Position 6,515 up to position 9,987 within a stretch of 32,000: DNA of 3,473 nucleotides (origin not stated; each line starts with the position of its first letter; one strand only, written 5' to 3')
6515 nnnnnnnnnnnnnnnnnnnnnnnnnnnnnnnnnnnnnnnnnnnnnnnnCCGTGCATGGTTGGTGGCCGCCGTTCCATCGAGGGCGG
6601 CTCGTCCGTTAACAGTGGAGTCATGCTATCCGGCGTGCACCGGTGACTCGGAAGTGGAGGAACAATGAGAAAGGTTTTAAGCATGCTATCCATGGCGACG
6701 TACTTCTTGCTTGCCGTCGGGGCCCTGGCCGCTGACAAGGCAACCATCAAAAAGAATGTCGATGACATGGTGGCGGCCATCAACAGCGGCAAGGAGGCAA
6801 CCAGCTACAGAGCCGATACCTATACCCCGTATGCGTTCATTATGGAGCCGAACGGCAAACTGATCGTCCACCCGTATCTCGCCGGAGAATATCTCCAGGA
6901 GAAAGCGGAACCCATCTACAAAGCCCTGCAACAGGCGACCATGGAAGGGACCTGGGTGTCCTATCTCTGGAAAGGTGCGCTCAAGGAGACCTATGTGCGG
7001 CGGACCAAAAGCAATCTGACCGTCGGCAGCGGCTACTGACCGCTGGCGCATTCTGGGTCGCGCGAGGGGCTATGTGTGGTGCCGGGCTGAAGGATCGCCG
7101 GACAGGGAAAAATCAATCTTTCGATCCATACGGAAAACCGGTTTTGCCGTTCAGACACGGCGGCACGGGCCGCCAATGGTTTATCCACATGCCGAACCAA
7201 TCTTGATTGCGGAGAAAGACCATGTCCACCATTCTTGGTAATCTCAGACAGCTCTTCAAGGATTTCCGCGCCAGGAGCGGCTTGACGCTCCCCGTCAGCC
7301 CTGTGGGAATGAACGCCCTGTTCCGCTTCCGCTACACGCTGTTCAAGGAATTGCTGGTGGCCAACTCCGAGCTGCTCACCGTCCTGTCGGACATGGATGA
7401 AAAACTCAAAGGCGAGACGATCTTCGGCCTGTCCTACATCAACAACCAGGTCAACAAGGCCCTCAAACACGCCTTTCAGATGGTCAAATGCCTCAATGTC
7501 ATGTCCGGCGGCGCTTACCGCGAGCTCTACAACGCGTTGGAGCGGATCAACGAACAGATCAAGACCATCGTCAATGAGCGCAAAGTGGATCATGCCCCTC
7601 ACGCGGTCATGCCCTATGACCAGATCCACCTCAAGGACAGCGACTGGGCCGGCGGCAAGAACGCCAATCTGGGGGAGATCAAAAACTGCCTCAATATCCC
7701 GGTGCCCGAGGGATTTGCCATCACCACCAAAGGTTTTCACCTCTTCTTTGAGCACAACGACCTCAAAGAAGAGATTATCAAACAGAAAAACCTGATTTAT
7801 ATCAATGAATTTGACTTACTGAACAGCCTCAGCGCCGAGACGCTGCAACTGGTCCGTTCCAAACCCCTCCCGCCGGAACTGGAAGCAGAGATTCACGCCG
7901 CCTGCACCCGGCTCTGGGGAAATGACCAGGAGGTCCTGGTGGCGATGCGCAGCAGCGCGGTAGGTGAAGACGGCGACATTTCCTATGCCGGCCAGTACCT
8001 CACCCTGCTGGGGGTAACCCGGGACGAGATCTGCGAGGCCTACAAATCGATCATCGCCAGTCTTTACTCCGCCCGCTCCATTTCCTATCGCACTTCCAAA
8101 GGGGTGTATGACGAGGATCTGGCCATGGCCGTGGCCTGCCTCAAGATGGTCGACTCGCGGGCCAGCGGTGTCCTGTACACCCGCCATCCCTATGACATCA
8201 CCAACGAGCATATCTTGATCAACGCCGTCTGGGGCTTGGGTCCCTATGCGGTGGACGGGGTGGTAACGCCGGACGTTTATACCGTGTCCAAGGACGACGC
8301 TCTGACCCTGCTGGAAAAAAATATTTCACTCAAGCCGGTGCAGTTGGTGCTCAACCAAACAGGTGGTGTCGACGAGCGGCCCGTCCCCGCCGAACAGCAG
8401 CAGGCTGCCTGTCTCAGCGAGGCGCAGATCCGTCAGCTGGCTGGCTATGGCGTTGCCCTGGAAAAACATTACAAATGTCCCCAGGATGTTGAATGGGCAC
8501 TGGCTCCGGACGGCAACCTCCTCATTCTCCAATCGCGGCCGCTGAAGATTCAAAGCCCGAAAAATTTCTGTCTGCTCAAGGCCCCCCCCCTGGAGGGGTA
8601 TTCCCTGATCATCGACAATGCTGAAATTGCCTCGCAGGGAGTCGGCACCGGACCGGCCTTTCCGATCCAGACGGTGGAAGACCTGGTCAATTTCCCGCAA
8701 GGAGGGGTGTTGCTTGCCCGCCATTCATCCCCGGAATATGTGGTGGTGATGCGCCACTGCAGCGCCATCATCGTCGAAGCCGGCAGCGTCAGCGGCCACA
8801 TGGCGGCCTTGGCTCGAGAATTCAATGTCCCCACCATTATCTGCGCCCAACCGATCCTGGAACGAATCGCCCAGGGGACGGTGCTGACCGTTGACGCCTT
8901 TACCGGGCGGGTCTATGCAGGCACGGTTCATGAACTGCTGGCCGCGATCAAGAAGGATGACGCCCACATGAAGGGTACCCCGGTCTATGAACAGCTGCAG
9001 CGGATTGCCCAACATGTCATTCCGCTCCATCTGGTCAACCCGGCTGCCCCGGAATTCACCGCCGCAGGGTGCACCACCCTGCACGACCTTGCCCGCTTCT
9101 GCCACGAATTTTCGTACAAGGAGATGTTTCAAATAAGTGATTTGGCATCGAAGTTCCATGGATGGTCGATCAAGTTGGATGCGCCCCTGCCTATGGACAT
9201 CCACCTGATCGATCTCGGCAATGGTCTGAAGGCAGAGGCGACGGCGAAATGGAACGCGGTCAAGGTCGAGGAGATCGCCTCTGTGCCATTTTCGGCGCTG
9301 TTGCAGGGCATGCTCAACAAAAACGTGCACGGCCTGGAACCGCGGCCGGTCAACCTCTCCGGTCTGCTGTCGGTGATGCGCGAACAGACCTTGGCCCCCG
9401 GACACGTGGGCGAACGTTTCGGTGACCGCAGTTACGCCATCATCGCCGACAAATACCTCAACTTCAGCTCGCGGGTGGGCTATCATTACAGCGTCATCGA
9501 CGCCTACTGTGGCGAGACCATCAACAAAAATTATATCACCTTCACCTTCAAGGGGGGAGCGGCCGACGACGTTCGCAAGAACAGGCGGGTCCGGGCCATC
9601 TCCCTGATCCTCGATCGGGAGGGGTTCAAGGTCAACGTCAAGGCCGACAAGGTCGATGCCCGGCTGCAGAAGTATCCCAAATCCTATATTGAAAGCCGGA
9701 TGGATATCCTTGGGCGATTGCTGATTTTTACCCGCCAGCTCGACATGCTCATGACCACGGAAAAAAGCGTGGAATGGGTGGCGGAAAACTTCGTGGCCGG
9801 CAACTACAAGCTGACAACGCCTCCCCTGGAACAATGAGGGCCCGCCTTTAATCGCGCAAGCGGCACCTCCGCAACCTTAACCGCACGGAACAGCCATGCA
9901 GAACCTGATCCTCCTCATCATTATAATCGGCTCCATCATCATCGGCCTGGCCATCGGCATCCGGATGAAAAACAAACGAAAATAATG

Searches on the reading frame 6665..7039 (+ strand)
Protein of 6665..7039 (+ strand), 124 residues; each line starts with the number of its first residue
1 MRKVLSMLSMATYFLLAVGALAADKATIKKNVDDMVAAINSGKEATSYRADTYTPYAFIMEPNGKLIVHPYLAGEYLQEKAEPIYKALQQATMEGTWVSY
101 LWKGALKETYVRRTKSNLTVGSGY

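Call 5: search_protein_families(library=pfam, proteins=[window:6665-7039:+], max_evalue=0.01)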
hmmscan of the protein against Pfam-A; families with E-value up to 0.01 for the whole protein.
window:6665-7039:+ (124 aa): 1 family
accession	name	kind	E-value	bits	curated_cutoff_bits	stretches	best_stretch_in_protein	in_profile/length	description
PF08269.17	dCache_2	-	0.0012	18.5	26.5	1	47-108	200-269/298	Cache domain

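Call 20: search_protein_families(library=ncbifam, proteins=[window:6665-7039:+], max_evalue=0.01)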
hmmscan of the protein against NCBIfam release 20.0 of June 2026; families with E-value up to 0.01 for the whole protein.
window:6665-7039:+ (124 aa): 0 families

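Call 65: search_protein_families(library=padloc, proteins=[window:6665-7036:+], max_evalue=0.01)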
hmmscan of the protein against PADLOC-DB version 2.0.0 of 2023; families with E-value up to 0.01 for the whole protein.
window:6665-7036:+ (124 aa): 0 families

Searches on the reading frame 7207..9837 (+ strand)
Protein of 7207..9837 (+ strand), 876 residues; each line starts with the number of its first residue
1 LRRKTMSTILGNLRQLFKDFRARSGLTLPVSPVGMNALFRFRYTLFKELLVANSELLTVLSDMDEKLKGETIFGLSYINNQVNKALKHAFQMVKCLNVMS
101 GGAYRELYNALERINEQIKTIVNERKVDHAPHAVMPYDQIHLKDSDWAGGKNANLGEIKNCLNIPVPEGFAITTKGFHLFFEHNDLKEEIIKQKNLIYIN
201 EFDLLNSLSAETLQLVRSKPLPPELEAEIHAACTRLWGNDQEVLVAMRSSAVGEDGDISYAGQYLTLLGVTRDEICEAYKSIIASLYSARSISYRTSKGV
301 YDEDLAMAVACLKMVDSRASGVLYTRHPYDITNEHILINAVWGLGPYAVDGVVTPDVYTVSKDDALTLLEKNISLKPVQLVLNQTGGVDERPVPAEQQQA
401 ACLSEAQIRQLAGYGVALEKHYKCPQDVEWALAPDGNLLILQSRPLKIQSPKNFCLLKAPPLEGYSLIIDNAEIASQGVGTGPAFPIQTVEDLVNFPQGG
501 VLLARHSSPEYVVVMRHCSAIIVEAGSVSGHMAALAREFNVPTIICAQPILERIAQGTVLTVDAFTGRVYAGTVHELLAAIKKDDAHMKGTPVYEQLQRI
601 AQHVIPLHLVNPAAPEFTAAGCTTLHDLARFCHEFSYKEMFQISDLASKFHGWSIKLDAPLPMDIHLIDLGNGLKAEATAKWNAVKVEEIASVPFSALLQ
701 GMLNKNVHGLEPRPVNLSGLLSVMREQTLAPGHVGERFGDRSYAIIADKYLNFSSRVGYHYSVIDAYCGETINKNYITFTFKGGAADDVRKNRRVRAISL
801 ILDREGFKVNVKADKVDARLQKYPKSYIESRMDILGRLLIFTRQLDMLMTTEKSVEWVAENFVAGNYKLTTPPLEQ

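Call 3: search_protein_families(library=pfam, proteins=[window:7207-9837:+], max_evalue=1)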
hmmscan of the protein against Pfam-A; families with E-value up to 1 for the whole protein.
window:7207-9837:+ (876 aa): 2 families
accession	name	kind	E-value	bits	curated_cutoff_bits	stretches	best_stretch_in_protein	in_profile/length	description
PF01326.24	PPDK_N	-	6.2e-90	302.2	27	1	147-451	3-314/328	Pyruvate phosphate dikinase, AMP/ATP-binding domain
PF00391.29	PEP-utilizers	-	2e-15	56.6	23.1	1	496-567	1-72/72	PEP-utilising enzyme, mobile domain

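Call 4: search_protein_families(library=ncbifam, proteins=[window:7207-9837:+], max_evalue=1)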
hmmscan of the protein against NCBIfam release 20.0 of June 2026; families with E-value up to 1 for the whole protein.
window:7207-9837:+ (876 aa): 28 families (the best 25 are shown)
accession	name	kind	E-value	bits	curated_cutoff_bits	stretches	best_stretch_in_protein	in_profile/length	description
NF005057.0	PRK06464.1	equivalog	3.1e-103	346.3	598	1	132-594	5-485/798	phosphoenolpyruvate synthase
TIGR01418.1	PEP_synth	equivalog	2.9e-98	330.2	739.75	1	134-593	2-480/784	pyruvate, water dikinase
NF004881.0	PRK06241.2-2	equivalog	2.2e-66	224.8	883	2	143-448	14-312/898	phosphoenolpyruvate synthase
NF004878.0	PRK06241.1-3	subfamily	9.6e-65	219.2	945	2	133-446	4-311/891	phosphoenolpyruvate synthase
NF004877.0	PRK06241.1-2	subfamily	4.2e-64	217.2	866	2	133-447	4-313/869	phosphoenolpyruvate synthase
NF041857.1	RIF_Ptrans_rph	equivalog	2.5e-61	208.1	999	2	134-447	3-311/864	rifamycin-inactivating phosphotransferase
NF052631.1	prodigiosin_PigC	equivalog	9.3e-58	195.8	1300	2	146-472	14-322/883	prodigiosin ligase PigC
NF052632.1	undecylprod_RedH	equivalog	7.3e-57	192.9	1350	2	138-452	7-299/880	undecylprodigiosin ligase RedH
NF004879.0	PRK06241.1-4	equivalog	7.8e-56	189.7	976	2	134-448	5-314/868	phosphoenolpyruvate synthase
NF004883.0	PRK06241.2-4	equivalog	1.5e-46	159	1063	2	140-447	25-328/928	phosphoenolpyruvate synthase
NF004880.0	PRK06241.2-1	equivalog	2.6e-44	151.4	972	3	147-361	17-224/837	phosphoenolpyruvate synthase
NF000283.1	RPH_KJ151292.1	equivalog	5.6e-44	150.6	1700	1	148-448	20-315/865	rifamycin-inactivating phosphotransferase Rph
NF004882.0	PRK06241.2-3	equivalog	1.6e-28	99.4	850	2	145-372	9-228/827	phosphoenolpyruvate synthase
NF004531.0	PRK05878.1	equivalog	2.2e-20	72.8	456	3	471-607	355-485/534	pyruvate, phosphate dikinase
TIGR01828.1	pyru_phos_dikin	equivalog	6e-13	47.7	843.45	3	143-193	13-63/865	pyruvate, phosphate dikinase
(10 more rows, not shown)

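Call 66: find_homologous_proteins(query=window:7207-9834:+)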
Query window:7207-9834:+ (876 aa): 3096 proteins with E <= 0.001 among 8000 candidates; the best 120 are listed.
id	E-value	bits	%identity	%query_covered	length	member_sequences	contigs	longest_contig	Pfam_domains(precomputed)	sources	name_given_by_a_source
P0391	0.0e+0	1978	100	99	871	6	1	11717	PF00391.30,PF01326.25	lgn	-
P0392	0.0e+0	1741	87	99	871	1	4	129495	PF00391.30,PF01326.25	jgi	jgi:pyruvate,water dikinase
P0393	0.0e+0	1686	85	99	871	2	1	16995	PF00391.30,PF01326.25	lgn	-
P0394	0.0e+0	1685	85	99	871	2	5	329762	PF00391.30,PF01326.25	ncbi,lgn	-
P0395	0.0e+0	1684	85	99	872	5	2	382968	PF00391.30,PF01326.25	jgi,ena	-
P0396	0.0e+0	1679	84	99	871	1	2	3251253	PF00391.30,PF01326.25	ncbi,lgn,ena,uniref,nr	ncbi:PEP/pyruvate-binding domain-containing protein [uncultured Desulfobulbus sp.]|uniref:PEP/pyruva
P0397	0.0e+0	1679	84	99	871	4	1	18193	PF00391.30,PF01326.25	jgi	jgi:pyruvate,water dikinase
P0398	0.0e+0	1675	84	99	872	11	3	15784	PF00391.30,PF01326.25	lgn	-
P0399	0.0e+0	1675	83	99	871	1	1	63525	PF00391.30,PF01326.25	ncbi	-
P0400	0.0e+0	1673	84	99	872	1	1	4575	PF00391.30,PF01326.25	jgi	jgi:pyruvate,water dikinase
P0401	0.0e+0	1671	83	99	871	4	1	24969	PF00391.30,PF01326.25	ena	-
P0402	0.0e+0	1667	84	99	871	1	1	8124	PF00391.30,PF01326.25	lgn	-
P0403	0.0e+0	1667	83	99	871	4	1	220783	PF00391.30,PF01326.25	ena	-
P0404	0.0e+0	1663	84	99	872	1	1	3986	PF00391.30,PF01326.25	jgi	jgi:pyruvate,water dikinase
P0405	0.0e+0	1659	83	99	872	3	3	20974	PF00391.30,PF01326.25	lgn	-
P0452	0.0e+0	1376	70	99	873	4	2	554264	PF00391.30,PF01326.25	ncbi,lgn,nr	ncbi:MAG: PEP-utilizing enzyme [Desulforhopalus sp.]|nr:PEP-utilizing enzyme [Desulforhopalus sp.]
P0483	0.0e+0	1155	57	99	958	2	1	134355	PF00391.30,PF01326.25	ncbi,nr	ncbi:MAG: phosphoenolpyruvate synthase [Desulfamplus sp.]|nr:phosphoenolpyruvate synthase [Desulfamp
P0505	0.0e+0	1064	55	99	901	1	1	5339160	PF00391.30,PF01326.25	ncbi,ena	-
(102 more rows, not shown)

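Call 67: find_encoding_contigs(protein=P0505, flank=10000, max_places=2)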
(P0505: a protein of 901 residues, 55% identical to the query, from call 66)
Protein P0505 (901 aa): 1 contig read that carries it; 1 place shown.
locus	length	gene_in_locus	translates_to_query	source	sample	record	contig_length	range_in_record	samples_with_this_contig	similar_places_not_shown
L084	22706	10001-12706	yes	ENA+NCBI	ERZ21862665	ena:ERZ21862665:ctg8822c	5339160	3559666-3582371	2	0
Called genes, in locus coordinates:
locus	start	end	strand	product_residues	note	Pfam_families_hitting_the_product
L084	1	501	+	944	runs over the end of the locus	PF13646:HEAT_2 (faint), PF02985:HEAT (faint)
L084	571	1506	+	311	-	PF01699:Na_Ca_ex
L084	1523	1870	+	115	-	-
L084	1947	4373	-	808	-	PF01326:PPDK_N, PF00391:PEP-utilizers, PF02896:PEP-utilizers_C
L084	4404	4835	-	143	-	PF00072:Response_reg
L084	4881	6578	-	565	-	PF02743:dCache_1, PF00512:HisKA, PF02518:HATPase_c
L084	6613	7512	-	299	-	-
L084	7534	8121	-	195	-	PF16222:DUF4881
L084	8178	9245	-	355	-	PF01925:TauE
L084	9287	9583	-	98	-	PF28216:DVU0150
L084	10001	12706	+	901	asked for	PF01326:PPDK_N, PF00391:PEP-utilizers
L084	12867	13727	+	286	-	PF00582:Usp (weak)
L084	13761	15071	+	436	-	PF03448:MgtE_N, PF00571:CBS, PF01769:MgtE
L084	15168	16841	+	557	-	PF02690:Na_Pi_cotrans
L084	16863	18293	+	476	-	PF19293:CdaA_N (weak), PF02457:DAC, PF07949:YbbR (faint)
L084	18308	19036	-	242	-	PF03976:PPK2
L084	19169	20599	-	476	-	PF03050:DDE_Tnp_IS66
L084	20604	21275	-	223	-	PF02086:MethyltransfD12 (faint)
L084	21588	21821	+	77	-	PF02604:PhdYeFM_antitox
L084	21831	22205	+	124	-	PF01850:PIN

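Call 68: find_encoding_contigs(protein=P0483, flank=10000, max_places=2)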
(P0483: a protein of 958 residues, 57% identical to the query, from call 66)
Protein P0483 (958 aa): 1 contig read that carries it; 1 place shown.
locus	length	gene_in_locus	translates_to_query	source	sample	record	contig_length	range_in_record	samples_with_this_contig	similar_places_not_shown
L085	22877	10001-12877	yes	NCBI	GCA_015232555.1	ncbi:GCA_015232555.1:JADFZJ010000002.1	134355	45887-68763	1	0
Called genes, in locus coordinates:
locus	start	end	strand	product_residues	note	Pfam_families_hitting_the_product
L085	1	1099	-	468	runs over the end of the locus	PF05137:PilN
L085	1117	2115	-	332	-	PF21687:T2SSK_1st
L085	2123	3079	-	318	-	PF07963:N_methyl (faint)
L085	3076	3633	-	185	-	PF07963:N_methyl (weak)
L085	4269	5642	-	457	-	PF00069:Pkinase, PF07714:PK_Tyr_Ser-Thr, PF14531:Kinase-like (weak), PF03109:ABC1, PF17667:Pkinase_fungal (weak)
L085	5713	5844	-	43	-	PF08085:Entericidin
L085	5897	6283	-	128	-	PF00072:Response_reg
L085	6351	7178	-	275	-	-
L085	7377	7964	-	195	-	PF16222:DUF4881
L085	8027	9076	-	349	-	PF01925:TauE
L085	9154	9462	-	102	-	PF28216:DVU0150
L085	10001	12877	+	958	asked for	PF01326:PPDK_N, PF00391:PEP-utilizers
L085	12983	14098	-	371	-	-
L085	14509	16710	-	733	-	PF00512:HisKA, PF02518:HATPase_c, PF00072:Response_reg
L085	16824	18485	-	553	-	PF02743:dCache_1, PF00512:HisKA, PF02518:HATPase_c, PF14501:HATPase_c_5 (weak)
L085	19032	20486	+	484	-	PF02934:GatB_N, PF02637:GatB_Yqey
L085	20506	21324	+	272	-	-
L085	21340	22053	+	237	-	PF00072:Response_reg, PF00486:Trans_reg_C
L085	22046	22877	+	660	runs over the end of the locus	PF00672:HAMP, PF00989:PAS, PF08448:PAS_4, PF12860:PAS_7 (weak), PF13188:PAS_8, PF13426:PAS_9, PF00512:HisKA, PF02518:HATPase_c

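Call 69: find_encoding_contigs(protein=P0452, flank=10000, max_places=2)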
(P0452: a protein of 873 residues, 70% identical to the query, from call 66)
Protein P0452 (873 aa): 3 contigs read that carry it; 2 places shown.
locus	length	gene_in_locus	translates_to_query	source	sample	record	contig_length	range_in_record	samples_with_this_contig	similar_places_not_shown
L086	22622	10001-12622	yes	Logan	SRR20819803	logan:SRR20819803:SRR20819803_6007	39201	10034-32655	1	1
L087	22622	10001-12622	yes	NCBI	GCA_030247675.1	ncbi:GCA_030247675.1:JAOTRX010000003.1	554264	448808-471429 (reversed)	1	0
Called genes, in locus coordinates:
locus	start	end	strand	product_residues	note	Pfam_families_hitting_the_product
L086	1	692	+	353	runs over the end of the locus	PF01925:TauE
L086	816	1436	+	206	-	PF16222:DUF4881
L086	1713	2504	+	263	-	-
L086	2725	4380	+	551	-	PF14501:HATPase_c_5 (faint), PF02743:dCache_1, PF00512:HisKA, PF02518:HATPase_c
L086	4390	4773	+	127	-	PF00072:Response_reg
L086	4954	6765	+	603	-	PF02743:dCache_1, PF00512:HisKA (weak), PF02518:HATPase_c, PF14501:HATPase_c_5 (weak)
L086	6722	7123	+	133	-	PF00072:Response_reg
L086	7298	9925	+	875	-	PF01326:PPDK_N, PF00391:PEP-utilizers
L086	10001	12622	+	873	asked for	PF01326:PPDK_N, PF00391:PEP-utilizers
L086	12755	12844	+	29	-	-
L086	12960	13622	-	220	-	-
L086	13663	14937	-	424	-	PF01925:TauE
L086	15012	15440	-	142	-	PF00072:Response_reg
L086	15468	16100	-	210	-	-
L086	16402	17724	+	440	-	PF14501:HATPase_c_5 (faint), PF00989:PAS, PF13426:PAS_9, PF00512:HisKA (weak), PF02518:HATPase_c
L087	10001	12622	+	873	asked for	PF01326:PPDK_N, PF00391:PEP-utilizers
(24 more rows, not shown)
